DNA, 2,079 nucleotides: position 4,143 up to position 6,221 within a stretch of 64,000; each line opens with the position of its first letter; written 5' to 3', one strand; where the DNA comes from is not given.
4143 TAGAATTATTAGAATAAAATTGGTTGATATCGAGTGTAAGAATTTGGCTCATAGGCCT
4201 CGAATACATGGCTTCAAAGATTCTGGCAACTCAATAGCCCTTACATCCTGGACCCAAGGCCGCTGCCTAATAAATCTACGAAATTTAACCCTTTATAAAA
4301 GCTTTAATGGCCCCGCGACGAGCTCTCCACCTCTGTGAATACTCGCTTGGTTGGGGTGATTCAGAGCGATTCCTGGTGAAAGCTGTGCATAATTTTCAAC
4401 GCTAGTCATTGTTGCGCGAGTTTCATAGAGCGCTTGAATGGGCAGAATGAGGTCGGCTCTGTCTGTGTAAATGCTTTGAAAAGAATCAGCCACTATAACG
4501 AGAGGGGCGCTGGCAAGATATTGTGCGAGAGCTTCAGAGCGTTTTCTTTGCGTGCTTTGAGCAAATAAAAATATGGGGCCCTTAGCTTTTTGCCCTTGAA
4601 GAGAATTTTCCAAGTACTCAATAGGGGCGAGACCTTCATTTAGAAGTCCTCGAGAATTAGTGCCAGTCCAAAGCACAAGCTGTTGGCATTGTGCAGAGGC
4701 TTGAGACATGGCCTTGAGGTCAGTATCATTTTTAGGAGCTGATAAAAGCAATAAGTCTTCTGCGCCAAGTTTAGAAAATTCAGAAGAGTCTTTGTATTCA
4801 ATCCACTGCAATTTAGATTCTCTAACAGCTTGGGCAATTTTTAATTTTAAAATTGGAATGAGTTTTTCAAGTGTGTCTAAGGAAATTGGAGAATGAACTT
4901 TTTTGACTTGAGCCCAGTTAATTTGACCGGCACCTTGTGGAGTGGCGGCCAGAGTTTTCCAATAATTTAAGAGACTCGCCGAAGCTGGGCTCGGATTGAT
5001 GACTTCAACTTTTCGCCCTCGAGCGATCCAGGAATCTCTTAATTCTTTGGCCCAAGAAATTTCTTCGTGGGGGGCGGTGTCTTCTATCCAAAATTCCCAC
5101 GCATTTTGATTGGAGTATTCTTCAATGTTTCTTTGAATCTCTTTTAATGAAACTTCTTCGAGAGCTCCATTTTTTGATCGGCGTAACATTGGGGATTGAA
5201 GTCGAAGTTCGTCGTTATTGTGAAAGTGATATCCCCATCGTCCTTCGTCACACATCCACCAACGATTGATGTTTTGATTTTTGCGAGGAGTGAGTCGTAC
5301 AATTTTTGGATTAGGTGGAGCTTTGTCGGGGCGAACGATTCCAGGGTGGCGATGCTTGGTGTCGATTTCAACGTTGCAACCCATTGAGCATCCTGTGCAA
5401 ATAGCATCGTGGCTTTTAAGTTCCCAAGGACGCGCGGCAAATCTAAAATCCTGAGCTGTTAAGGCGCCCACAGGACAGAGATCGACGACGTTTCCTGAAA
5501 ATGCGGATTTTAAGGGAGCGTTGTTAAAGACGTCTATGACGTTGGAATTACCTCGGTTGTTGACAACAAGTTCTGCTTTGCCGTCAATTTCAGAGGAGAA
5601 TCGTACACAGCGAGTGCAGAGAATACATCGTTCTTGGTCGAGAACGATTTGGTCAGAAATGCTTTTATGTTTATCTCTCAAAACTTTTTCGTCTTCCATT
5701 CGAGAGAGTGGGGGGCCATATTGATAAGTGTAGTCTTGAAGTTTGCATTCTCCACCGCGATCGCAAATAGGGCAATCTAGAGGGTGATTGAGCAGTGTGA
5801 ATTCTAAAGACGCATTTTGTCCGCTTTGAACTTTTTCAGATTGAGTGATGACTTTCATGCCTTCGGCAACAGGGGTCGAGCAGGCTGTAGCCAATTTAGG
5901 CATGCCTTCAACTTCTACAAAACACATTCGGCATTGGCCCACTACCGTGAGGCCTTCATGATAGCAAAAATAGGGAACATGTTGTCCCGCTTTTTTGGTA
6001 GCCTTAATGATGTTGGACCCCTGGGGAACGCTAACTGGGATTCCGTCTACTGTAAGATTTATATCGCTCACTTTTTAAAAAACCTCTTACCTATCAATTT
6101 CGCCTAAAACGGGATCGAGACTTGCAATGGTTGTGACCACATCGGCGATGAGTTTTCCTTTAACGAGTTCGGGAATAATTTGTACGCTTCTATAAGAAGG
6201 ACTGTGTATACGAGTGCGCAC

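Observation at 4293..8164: Orphan complex-I-like module: a NuoB-NuoD fusion plus a truncated NuoG-like protein, without NuoC/E/F or membrane subunits nearby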

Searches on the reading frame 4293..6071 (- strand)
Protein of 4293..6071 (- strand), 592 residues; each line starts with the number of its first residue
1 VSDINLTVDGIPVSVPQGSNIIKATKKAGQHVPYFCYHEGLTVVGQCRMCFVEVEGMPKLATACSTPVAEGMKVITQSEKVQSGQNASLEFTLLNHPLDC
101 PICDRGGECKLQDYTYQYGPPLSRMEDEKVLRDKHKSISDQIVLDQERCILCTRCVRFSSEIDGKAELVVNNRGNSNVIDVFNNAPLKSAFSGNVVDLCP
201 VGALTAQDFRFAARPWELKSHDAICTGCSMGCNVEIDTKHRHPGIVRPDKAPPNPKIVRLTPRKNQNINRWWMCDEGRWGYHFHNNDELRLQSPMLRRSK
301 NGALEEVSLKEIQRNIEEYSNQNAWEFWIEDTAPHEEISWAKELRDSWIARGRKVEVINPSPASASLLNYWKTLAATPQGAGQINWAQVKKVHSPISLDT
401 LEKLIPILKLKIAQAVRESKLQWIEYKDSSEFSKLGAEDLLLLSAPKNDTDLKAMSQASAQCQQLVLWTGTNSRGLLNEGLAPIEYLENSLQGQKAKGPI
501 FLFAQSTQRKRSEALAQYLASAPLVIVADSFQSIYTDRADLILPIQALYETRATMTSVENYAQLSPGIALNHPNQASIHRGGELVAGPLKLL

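Call 5: search_protein_families(library=pfam, proteins=[window:4293-6071:-])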
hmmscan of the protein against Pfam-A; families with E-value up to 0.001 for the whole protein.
window:4293-6071:- (592 aa): 6 families
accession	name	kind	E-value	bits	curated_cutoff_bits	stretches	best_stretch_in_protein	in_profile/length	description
PF22117.2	Fer4_Nqo3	-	9.6e-24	83.8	27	1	141-205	3-67/67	NADH-quinone oxidoreductase subunit 3, ferredoxin-like domain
PF13510.11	Fer2_4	-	1.3e-22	80.1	22.8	1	4-78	4-81/82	2Fe-2S iron-sulfur cluster binding domain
PF10588.14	NADH-G_4Fe-4S_3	-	1.5e-15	56.9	27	1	88-119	4-35/40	NADH-ubiquinone oxidoreductase-G iron-sulfur binding region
PF00111.32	Fer2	-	2.2e-05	24.8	21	1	8-56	3-50/77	2Fe-2S iron-sulfur cluster binding domain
PF04879.21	Molybdop_Fe4S4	-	2.8e-05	24.4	22.7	1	219-285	2-54/55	Molybdopterin oxidoreductase Fe4S4 domain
PF00384.28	Molybdopterin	-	7.9e-05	22.3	24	0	470-563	230-328/353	Molybdopterin oxidoreductase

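Call 6: search_protein_families(library=ncbifam, proteins=[window:4293-6071:-])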
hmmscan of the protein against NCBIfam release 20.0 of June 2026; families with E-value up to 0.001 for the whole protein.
window:4293-6071:- (592 aa): 10 families
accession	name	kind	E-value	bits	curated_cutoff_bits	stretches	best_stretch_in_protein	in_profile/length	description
TIGR01973.1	NuoG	equivalog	5.7e-122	408.5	470.05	2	6-427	1-399/606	NADH-quinone oxidoreductase subunit NuoG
NF005895.0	PRK07860.1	equivalog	4.1e-94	316.2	802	1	3-311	17-311/811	NADH-quinone oxidoreductase subunit G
NF040763.1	FeFe_hydrog_A6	exception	3.4e-50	171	765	1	4-208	1-209/571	NADH-dependent [FeFe] hydrogenase, group A6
NF006305.0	PRK08493.1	equivalog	5.5e-50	170.3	591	2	4-192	2-186/819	NADH-quinone oxidoreductase subunit G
NF005745.0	PRK07569.1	equivalog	4.8e-42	143.9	333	1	4-207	4-210/238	bidirectional hydrogenase complex protein HoxU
NF040762.1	Hydr_FeFe_Clost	exception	5.4e-28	97.9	900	1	5-207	2-207/572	ferredoxin hydrogenase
NF009454.0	PRK12814.1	equivalog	1.6e-24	86.3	916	1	1-100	1-100/657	putative NADPH-dependent glutamate synthase small subunit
TIGR01591.1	Fdh-alpha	equivalog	2.5e-08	32.5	666.25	1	224-315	2-76/672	formate dehydrogenase subunit alpha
TIGR02512.1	FeFe_hydrog_A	subfamily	0.00021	20.3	405.95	1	142-208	2-71/375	[FeFe] hydrogenase, group A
NF047855.1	AssmNtatRedNasC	equivalog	0.00068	18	1100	0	512-562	427-477/708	assimilatory nitrate reductase catalytic subunit NasC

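Call 36: search_solved_structures(query=window:4293-6071:-, max_evalue=1e-10, show_alignments=2)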
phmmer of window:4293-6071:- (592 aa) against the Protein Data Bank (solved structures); distinct sequences matched with E-value up to 1e-10: 71 (the best 60 are shown).
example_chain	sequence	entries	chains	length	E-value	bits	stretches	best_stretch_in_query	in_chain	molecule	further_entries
9f5x_C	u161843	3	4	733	4.6e-71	243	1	6-300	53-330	NADH:ubiquinone oxidoreductase 78 kDa subunit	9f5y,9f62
9iho_G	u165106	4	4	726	1.8e-70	241.1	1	2-300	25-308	NUAM (75 kDa) subunit of mitochondrial NADH:ubiquinone oxidoreductase (Complex I)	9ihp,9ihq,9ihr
7zd6_3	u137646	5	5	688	7.1e-70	239.1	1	4-304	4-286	NADH-ubiquinone oxidoreductase 75 kDa subunit, mitochondrial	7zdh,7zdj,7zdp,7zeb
5lnk_3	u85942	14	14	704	7.1e-70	239.1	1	4-304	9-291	Mitochondrial complex I, 75 kDa subunit | NADH:ubiquinone oxidoreductase core subunit S1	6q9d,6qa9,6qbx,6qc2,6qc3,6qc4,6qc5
5o31_G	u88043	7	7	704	7.2e-70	239.1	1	4-304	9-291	NADH-ubiquinone oxidoreductase 75 kDa subunit, mitochondrial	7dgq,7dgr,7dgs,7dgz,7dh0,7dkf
9w2u_G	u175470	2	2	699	7.3e-70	239.1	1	4-304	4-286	NADH-ubiquinone oxidoreductase 75 kDa subunit, mitochondrial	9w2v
6zk9_3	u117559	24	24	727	7.5e-70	239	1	4-304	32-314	NADH:ubiquinone oxidoreductase core subunit S1 | NADH-ubiquinone oxidoreductase 75 kDa subunit, mitochondrial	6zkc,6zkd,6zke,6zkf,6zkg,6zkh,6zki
7qsd_G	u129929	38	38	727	7.7e-70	239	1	4-304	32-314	NADH-ubiquinone oxidoreductase 75 kDa subunit, mitochondrial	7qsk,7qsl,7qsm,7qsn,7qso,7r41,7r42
7ak5_G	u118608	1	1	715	9.3e-70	238.7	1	4-304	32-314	NADH-ubiquinone oxidoreductase 75 kDa subunit, mitochondrial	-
8uca_S1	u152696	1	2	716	9.7e-70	238.7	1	4-304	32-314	NADH-ubiquinone oxidoreductase 75 kDa subunit, mitochondrial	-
8zo8_S1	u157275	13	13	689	1e-69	238.6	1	4-302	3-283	NADH-ubiquinone oxidoreductase 75 kDa subunit, mitochondrial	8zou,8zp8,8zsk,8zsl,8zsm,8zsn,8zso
6g2j_G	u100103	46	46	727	1e-69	238.6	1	4-304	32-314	NADH-ubiquinone oxidoreductase 75 kDa subunit, mitochondrial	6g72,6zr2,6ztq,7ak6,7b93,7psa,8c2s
7v2c_M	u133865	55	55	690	1e-69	238.6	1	4-302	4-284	NADH-ubiquinone oxidoreductase 75 kDa subunit, mitochondrial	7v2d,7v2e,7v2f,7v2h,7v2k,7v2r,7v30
7vxu_M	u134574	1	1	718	1.1e-69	238.5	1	4-302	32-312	NADH-ubiquinone oxidoreductase 75 kDa subunit, mitochondrial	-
5gpn_Y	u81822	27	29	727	1.2e-69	238.4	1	4-302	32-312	NADH-ubiquinone oxidoreductase 75 kDa subunit | NADH-ubiquinone oxidoreductase 75 kDa subunit, mitochondrial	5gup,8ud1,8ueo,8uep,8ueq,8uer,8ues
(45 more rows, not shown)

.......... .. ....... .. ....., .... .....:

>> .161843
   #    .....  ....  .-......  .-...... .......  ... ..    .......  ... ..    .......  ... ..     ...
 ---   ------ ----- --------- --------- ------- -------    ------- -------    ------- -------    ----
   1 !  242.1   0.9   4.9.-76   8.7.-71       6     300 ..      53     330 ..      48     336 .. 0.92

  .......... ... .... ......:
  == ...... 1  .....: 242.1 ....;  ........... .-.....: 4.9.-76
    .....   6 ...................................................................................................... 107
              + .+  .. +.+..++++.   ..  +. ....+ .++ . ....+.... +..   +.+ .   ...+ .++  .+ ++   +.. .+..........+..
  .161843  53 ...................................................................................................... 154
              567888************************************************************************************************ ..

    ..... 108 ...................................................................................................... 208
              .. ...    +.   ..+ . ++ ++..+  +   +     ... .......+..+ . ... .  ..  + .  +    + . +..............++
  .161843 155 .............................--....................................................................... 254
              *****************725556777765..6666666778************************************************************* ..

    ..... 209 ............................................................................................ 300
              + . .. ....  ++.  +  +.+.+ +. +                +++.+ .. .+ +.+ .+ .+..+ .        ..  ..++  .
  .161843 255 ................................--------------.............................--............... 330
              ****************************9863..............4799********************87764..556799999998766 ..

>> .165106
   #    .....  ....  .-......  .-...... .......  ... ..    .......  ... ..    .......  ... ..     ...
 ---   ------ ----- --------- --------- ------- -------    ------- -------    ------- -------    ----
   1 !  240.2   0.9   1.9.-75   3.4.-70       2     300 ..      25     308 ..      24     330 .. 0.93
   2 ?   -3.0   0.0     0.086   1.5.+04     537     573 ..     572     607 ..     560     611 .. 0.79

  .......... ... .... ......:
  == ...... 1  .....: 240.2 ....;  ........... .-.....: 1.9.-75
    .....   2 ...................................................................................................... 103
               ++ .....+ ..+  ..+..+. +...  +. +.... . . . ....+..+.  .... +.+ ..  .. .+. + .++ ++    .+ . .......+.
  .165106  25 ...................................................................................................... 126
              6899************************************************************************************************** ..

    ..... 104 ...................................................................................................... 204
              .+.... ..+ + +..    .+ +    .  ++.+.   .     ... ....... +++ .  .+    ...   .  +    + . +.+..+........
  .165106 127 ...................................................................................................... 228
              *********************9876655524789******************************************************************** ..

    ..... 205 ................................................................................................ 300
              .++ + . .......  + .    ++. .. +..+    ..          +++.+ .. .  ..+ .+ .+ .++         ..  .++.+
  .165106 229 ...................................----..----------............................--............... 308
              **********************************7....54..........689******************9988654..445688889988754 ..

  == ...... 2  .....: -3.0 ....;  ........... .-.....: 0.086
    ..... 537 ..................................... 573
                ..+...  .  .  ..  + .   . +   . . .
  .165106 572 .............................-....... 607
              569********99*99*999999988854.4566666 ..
